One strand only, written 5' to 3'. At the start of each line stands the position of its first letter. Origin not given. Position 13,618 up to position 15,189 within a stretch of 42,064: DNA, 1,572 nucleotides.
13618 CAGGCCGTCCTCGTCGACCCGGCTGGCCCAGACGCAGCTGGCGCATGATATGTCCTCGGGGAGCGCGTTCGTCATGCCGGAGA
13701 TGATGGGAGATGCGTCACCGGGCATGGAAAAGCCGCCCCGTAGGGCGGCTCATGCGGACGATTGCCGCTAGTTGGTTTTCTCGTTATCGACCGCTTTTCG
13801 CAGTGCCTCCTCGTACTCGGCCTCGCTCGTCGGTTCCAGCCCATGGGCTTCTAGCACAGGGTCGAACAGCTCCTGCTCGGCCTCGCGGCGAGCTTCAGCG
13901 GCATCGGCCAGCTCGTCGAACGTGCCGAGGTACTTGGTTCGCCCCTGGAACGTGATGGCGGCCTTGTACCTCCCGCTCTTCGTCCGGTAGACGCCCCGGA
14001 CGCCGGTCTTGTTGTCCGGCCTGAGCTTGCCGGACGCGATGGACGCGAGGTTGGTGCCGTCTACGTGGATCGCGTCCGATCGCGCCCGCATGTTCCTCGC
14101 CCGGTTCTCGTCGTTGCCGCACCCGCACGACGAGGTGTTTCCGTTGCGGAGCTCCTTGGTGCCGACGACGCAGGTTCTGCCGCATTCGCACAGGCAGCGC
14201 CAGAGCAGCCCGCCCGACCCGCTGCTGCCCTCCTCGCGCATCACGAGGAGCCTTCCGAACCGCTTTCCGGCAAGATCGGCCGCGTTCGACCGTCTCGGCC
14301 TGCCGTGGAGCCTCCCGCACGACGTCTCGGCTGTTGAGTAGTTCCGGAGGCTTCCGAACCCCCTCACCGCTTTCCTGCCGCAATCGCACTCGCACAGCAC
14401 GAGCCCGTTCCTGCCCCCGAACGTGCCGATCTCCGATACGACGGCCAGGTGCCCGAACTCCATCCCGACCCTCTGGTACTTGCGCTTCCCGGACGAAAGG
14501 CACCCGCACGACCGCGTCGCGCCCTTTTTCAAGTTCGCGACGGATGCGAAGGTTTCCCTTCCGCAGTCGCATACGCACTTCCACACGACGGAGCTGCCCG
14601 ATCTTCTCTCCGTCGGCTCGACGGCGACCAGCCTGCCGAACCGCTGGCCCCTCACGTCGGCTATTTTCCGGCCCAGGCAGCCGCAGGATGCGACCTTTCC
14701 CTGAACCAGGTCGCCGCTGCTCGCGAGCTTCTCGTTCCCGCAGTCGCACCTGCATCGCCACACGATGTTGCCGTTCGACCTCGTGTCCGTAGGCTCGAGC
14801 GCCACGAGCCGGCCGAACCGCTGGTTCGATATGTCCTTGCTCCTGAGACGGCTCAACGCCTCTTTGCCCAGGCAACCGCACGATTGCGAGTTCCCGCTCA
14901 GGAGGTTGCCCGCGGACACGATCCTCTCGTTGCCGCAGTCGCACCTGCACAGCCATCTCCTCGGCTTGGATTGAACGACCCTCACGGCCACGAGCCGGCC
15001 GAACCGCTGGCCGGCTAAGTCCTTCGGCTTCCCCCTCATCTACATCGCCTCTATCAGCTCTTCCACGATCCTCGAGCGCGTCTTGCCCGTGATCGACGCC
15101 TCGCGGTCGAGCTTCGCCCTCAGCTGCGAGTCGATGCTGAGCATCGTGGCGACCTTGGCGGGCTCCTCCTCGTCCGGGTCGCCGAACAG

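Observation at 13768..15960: AT-rich moron island with its own terminator and promoter, encoding a 5x Cys-repeat/AP2 protein plus two small proteins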

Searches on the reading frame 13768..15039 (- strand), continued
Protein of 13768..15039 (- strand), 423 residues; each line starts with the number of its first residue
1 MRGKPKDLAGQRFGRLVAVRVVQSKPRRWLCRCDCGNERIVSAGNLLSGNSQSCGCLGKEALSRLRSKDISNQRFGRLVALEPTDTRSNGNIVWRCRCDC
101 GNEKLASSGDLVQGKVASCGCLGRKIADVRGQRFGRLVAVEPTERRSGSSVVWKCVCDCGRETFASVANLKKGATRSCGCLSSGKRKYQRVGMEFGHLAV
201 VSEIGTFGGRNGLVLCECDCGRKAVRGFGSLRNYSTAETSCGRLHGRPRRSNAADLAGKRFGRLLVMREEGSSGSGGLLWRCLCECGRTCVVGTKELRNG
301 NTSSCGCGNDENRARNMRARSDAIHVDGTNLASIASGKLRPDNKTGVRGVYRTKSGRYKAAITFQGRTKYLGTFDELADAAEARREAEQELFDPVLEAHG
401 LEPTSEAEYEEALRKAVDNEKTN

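Call 30: search_protein_families(library=pfam, proteins=[L002:950-1150:+, L004:771-971:+, L003:38-241:+, L002:1095-1643:+, L002:614-826:+], max_evalue=0.1)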
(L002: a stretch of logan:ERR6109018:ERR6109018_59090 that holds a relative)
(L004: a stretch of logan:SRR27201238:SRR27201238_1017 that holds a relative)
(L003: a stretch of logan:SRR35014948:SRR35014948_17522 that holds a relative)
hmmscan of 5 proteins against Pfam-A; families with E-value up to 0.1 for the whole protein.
L002:950-1150:+ (66 aa): 1 family
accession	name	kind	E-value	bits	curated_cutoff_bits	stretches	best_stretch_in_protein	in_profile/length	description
PF22147.1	AcrIC5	-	5.7e-14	52.4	27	1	6-58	2-53/53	Anti-CRISPR protein AcrIC5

L004:771-971:+ (66 aa): 1 family
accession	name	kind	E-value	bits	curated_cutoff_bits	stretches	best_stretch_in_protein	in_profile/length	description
PF22147.1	AcrIC5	-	6.5e-14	52.3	27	1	6-58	2-53/53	Anti-CRISPR protein AcrIC5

L003:38-241:+ (67 aa): 1 family
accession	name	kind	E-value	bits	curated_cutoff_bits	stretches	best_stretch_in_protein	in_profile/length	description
PF22147.1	AcrIC5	-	2.4e-17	63.2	27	1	11-58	5-53/53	Anti-CRISPR protein AcrIC5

L002:1095-1643:+ (182 aa): 0 families

L002:614-826:+ (70 aa): 8 families
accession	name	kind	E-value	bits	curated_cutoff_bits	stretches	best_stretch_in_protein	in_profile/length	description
PF13443.12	HTH_26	-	3.5e-21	75.7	22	1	6-66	1-61/63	Cro/C1-type HTH DNA-binding domain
PF13560.12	HTH_31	-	6.5e-08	33.2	27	1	6-64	5-62/64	Helix-turn-helix domain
PF01381.28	HTH_3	-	1.2e-07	32.1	23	1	13-61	7-54/55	Helix-turn-helix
PF12844.13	HTH_19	-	0.00011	22.5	30.2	1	9-63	6-59/64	Helix-turn-helix domain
PF04967.18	HTH_10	-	0.0088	16.3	23.1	0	14-33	22-41/53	HTH DNA binding domain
PF13744.12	HTH_37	-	0.0098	16.1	27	1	5-57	21-73/80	Helix-turn-helix domain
PF08280.17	HTH_Mga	-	0.054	13.9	23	0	47-59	21-33/59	M protein trans-acting positive regulator (MGA) HTH domain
PF13412.12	HTH_24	-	0.076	13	21.9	0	7-33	9-35/48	Winged helix-turn-helix DNA-binding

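Call 39: search_solved_structures(query=window:13768-15039:-, max_evalue=1, show_alignments=2)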
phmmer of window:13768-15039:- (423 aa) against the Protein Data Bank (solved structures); distinct sequences matched with E-value up to 1: 1.
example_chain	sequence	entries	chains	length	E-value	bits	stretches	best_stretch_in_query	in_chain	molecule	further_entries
6gd1_A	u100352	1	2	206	0.29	13.4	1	225-306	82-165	Thioredoxin 1,ELAV-like protein 1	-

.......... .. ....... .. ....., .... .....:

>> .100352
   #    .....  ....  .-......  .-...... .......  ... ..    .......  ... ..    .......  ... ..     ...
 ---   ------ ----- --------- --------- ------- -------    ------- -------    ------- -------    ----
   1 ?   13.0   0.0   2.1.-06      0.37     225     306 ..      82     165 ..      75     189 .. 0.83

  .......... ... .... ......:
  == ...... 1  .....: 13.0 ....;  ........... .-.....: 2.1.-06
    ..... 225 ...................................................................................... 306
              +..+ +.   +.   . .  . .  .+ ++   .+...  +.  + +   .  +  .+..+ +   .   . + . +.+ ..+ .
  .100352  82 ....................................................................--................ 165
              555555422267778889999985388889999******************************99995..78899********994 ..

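Call 57: get_annotated_region(hit=H4, flank=3000)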
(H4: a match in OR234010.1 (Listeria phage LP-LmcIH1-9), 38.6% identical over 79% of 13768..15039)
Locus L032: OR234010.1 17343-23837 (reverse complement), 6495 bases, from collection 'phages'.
description: Listeria phage LP-LmcIH1-9, complete genome.
organism: Listeria phage LP-LmcIH1-9 (NCBI taxid 3075095)
taxonomy: Viruses; Duplodnaviria; Heunggongvirae; Uroviricota; Caudoviricetes
host: Listeria monocytogenes; source: clinical isolate; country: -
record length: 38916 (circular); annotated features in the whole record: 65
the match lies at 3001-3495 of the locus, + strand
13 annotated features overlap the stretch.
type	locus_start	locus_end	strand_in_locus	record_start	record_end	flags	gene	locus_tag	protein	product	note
CDS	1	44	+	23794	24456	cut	-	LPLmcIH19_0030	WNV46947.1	hypothetical protein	-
CDS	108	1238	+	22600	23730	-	-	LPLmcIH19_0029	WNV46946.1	integrase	-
CDS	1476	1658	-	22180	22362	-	-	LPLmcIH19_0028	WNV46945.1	hypothetical protein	-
CDS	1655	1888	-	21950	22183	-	-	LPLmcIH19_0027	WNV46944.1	hypothetical protein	-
CDS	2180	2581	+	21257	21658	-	-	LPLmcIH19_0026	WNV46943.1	hypothetical protein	-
CDS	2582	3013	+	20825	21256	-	-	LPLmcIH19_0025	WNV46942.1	hypothetical protein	-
CDS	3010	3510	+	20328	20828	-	-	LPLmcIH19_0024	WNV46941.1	hypothetical protein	-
CDS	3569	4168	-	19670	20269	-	-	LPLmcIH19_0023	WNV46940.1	hypothetical protein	-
CDS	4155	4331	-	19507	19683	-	-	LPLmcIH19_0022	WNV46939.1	hypothetical protein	-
CDS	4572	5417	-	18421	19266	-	-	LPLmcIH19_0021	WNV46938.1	L-alanoyl-D-glutamate peptidase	-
CDS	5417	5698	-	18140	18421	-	-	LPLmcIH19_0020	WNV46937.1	holin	-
CDS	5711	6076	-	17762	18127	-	-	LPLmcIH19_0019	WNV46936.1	hypothetical protein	Protein gp23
CDS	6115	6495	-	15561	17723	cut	-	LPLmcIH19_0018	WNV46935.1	hypothetical protein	-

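Call 58: get_annotated_region(hit=H12, flank=3000)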
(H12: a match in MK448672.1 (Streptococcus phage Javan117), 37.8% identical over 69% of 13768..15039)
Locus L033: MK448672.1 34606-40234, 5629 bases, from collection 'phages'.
description: Streptococcus phage Javan117, complete genome.
organism: Streptococcus phage Javan117 (NCBI taxid 2547986)
taxonomy: Viruses; Duplodnaviria; Heunggongvirae; Uroviricota; Caudoviricetes
host: Streptococcus dysgalactiae ASDSE_99; source: -; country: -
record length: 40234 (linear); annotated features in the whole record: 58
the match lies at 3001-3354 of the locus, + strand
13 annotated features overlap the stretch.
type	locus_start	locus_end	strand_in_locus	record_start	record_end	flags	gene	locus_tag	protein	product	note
CDS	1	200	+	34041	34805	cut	-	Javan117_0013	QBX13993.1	cell wall hydrolase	-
CDS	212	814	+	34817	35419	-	-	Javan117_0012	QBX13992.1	hypothetical protein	-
CDS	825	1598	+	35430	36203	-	-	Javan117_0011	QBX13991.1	tail fiber protein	-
CDS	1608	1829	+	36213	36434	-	-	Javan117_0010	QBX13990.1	hyaluronate lyase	-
CDS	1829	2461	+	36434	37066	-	-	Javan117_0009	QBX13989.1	hypothetical protein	FIG01117408: hypothetical protein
CDS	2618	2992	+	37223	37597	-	-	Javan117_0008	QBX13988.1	hypothetical protein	Protein gp30 [Bacteriophage A118]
CDS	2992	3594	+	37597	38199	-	-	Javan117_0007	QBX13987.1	hypothetical protein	Lmo2276 protein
CDS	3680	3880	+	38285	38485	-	-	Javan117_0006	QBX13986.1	hypothetical protein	-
CDS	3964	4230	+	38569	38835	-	-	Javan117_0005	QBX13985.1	hypothetical protein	-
CDS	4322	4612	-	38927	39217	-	-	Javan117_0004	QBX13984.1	hypothetical protein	-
CDS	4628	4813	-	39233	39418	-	-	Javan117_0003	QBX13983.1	hypothetical protein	-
CDS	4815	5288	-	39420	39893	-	-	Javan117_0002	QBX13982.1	hypothetical protein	Hypothetical protein, Lmo2276 homolog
CDS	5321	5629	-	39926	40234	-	-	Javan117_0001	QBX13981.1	hypothetical protein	-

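Call 61: search_protein_families(library=pfam, proteins=[L032:3010-3510:+, L033:2992-3594:+, L032:2582-3013:+, L032:2180-2581:+], max_evalue=10)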
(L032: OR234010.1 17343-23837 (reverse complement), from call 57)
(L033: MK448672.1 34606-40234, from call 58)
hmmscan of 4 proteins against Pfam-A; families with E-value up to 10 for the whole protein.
L032:3010-3510:+ (166 aa): 1 family
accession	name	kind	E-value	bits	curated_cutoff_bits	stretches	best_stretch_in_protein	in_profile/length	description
PF00847.26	AP2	-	0.0024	18.6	33.3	1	109-134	1-29/54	AP2 domain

L033:2992-3594:+ (200 aa): 6 families
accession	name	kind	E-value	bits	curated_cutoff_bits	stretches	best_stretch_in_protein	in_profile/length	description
PF21817.3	CapR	-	1.2e-05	25.9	24.2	2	74-120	9-66/67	CapR homology domain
PF00847.26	AP2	-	0.00086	20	33.3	1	150-188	1-42/54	AP2 domain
PF06253.16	MTTB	-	0.018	13.5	25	1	115-185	369-433/500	Trimethylamine methyltransferase (MTTB)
PF19761.4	DUF6248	-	4.5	7.6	26.7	0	70-114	80-124/155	Family of unknown function (DUF6248)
PF13963.11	Transpos_assoc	-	5.1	7.8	27.7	1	77-114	19-55/74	Transposase-associated domain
PF09082.15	DUF1922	-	7.9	7.2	30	1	97-128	6-34/56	Domain of unknown function (DUF1922)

L032:2582-3013:+ (143 aa): 2 families
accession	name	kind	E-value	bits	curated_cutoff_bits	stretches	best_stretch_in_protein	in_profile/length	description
PF06810.17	Phage_scaffold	-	0.081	13.3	35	1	63-123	82-141/170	Phage capsid assembly scaffolding protein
PF08848.17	DUF1818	-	0.14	12.7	25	1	71-118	30-76/113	Domain of unknown function (DUF1818)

L032:2180-2581:+ (133 aa): 3 families
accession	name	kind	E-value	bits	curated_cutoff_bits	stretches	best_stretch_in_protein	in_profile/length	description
PF14428.12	DddA-like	-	0.077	13.3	25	1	79-119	93-132/137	Double-stranded DNA deaminase toxin A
PF12945.12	PilZNR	-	0.09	13.3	23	1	65-109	13-56/85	Flagellar protein YcgR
PF18921.5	Cyanophycin_syn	-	0.11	12.9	27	1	103-132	71-97/115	Cyanophycin synthase-like N-terminal domain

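Call 74: search_protein_families(library=pfam, alignment_id=A3, max_evalue=0.01)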
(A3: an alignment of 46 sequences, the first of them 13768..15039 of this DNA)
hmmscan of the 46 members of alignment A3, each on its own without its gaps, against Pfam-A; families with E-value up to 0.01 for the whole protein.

A. member 1, window:13768-15039:- (423 aa): 1 family
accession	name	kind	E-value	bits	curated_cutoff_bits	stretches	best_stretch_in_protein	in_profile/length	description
PF00847.26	AP2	-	0.0018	19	33.3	1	345-389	1-49/54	AP2 domain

B. families by the number of members that match (of 46 scanned): 13 families
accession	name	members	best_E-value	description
PF00847.26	AP2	15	1.3e-07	AP2 domain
PF07291.16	MauE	3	0.0011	Methylamine utilisation protein MauE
PF20137.4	DUF6527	2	1.4e-05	Family of unknown function (DUF6527)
PF20999.2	DUF4438_C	2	0.0021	Domain of unknown function (DUF4438), C-terminal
PF19062.5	DUF5758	1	0.0002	Family of unknown function (DUF5758)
PF19761.4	DUF6248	1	0.0003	Family of unknown function (DUF6248)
PF05207.18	Zn_ribbon_CSL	1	0.00037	CSL zinc finger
PF13356.12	Arm-DNA-bind_3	1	0.0012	Arm DNA-binding domain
PF06364.17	DUF1068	1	0.0024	Protein of unknown function (DUF1068)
PF02207.25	zf-UBR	1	0.0037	Putative zinc finger in N-recognin (UBR box)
PF08882.16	Acetone_carb_G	1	0.0046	Acetone carboxylase gamma subunit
PF07522.19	DRMBL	1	0.0047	DNA repair metallo-beta-lactamase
PF08909.16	DUF1854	1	0.0057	Domain of unknown function (DUF1854)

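Call 79: predict_structure(alignment_id=A3)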
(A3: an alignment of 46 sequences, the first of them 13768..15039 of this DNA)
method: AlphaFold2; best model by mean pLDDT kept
length: 423 residues; sequences in the alignment: 46
mean_pLDDT: 86.5   pTM: 0.43
mean pLDDT of the five models: 86.5, 86.2, 85.3, 85.1, 85.0
residues with pLDDT >= 90: 226; 70-90: 142; 50-70: 46; < 50: 9
segments of 3 or more residues with pLDDT < 50: 58-65
pLDDT, mean of each block of 10 residues (from residue 1): 81 94 90 92 93 69 61 95 93 94 94 92 75 96 87 94 95 89 62 88 84 88 86 71 61 78 91 87 91 90 80 68 78 87 93 97 94 98 97 93 93 95 91
secondary structure, 60 per line:
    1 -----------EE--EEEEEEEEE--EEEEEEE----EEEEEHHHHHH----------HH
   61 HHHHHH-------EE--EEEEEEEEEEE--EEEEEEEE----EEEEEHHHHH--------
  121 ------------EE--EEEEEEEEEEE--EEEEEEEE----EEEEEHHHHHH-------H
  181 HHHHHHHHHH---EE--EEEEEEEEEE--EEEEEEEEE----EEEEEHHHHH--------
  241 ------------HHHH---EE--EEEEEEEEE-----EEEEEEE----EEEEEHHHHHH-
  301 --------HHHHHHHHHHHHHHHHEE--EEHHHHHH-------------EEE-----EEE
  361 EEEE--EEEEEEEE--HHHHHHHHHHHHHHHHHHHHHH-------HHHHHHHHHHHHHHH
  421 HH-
elements in order: E16-24 E27-33 E38-42 H43-48 H59-66 E78-88 E91-98 E103-107 H108-112 E137-147 E150-157 E162-166 H167-172 H180-190 E198-207 E210-218 E223-227 H228-232 H253-256 E264-272 E278-284 E289-293 H294-299 H309-324 H331-336 E350-352 E358-364 E367-374 H377-398 H406-422

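Call 83: fold_search(model_id=the predicted structure, library=pdb)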
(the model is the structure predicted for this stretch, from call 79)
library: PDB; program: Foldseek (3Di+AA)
matches with E <= 10: 743; with E <= 0.001: 0
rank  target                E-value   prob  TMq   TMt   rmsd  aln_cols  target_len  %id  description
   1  1k9a_B                8.4e-03  0.10  0.08  0.08  34.5       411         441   13  Crystal structure analysis of full-length carboxyl-terminal Src kinase at 2.5 A resolution (released 2002-03-20)
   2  1k9a_C                3.9e-02  0.09  0.09  0.09  31.9       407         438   12  Crystal structure analysis of full-length carboxyl-terminal Src kinase at 2.5 A resolution (released 2002-03-20)
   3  7qca_SE0              4.7e-02  0.23  0.08  0.12  21.0       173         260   12  Spraguea lophii ribosome (released 2022-11-30)
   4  7et5                  4.9e-02  0.94  0.10  0.37   9.8       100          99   24  Crystal structure of Arabidopsis TEM1 AP2 domain (released 2021-09-15)
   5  8fjp_A                5.8e-02  0.06  0.08  0.02  32.0       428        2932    8  Cryo-EM structure of native mosquito salivary gland surface protein 1 (SGS1) (released 2023-03-01)
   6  4xi2                  6.9e-02  0.13  0.07  0.07  19.7       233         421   12  Crystal Structure of an auto-inhibited form of Bruton's Tryrosine Kinase (released 2015-02-25)
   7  4o6w_A                7.7e-02  0.14  0.09  0.16  25.5       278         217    7  Peptide-Based Inhibitors of Plk1 Polo-box Domain (released 2014-12-03)
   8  9cux                  7.7e-02  0.12  0.09  0.15  22.0       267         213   11  Crystal Structure of SETDB1 Tudor domain in complex with UNC100016 (released 2024-10-02)
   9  2h8h                  8.1e-02  0.10  0.07  0.07  30.8       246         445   11  Src kinase in complex with a quinazoline inhibitor (released 2006-11-21)
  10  7et4_A                9.0e-02  0.99  0.11  0.44  10.0       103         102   26  Crystal structure of Arabidopsis TEM1 AP2 domain (released 2021-09-15)
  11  8s30_A                9.0e-02  0.21  0.09  0.16  15.9       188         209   10  Crystal structure of human PLK1 Polo-Box Domain in complex with Mis18 (released 2024-08-21)
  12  8u7l_A                9.0e-02  0.05  0.08  0.03  31.3       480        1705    8  Cryo-EM structure of LRRK2 bound to type II inhibitor GZD824 (released 2024-01-31)
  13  7et4_G                9.6e-02  0.98  0.11  0.46  10.0       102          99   26  Crystal structure of Arabidopsis TEM1 AP2 domain (released 2021-09-15)
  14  5kch                  9.6e-02  0.10  0.08  0.14  20.8       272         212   11  SETDB1 in complex with an early stage, low affinity fragment candidate modelled at reduced occupancy into weak electron  (released 2016-07-27)
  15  7wq5_B                1.0e-01  0.57  0.11  0.28  15.6       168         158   17  Crystal structure of Arabidopsis transcriptional factor WRINKLED1 with dsDNA (released 2022-08-31)
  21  7et4_D                1.3e-01  1.00  0.11  0.42   4.2        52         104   35  Crystal structure of Arabidopsis TEM1 AP2 domain (released 2021-09-15)
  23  7et4_J                1.4e-01  0.98  0.11  0.44   9.7       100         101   24  Crystal structure of Arabidopsis TEM1 AP2 domain (released 2021-09-15)
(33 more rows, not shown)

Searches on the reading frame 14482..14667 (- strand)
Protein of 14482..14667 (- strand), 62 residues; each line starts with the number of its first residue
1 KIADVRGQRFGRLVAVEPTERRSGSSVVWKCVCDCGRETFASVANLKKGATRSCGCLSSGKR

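Call 61: search_protein_families(library=pfam, proteins=[window:14482-14667:-], max_evalue=10)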
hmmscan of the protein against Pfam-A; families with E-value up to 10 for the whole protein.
window:14482-14667:- (62 aa): 1 family
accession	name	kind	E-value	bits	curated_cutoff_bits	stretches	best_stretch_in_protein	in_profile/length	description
PF09082.15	DUF1922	-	0.082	13.5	30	1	27-56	3-26/56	Domain of unknown function (DUF1922)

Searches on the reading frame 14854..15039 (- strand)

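Call 61: search_protein_families(library=pfam, proteins=[window:14854-15039:-], max_evalue=10)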
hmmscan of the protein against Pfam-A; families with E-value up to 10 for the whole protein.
window:14854-15039:- (62 aa): 2 families
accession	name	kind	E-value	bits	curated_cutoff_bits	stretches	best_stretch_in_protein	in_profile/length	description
PF08882.16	Acetone_carb_G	-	0.11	13.2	21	1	20-38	16-34/113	Acetone carboxylase gamma subunit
PF24123.1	Myosin_VII_N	-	0.16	12.5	27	1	10-45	13-48/53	Myosin VII N-terminal beta barrel domain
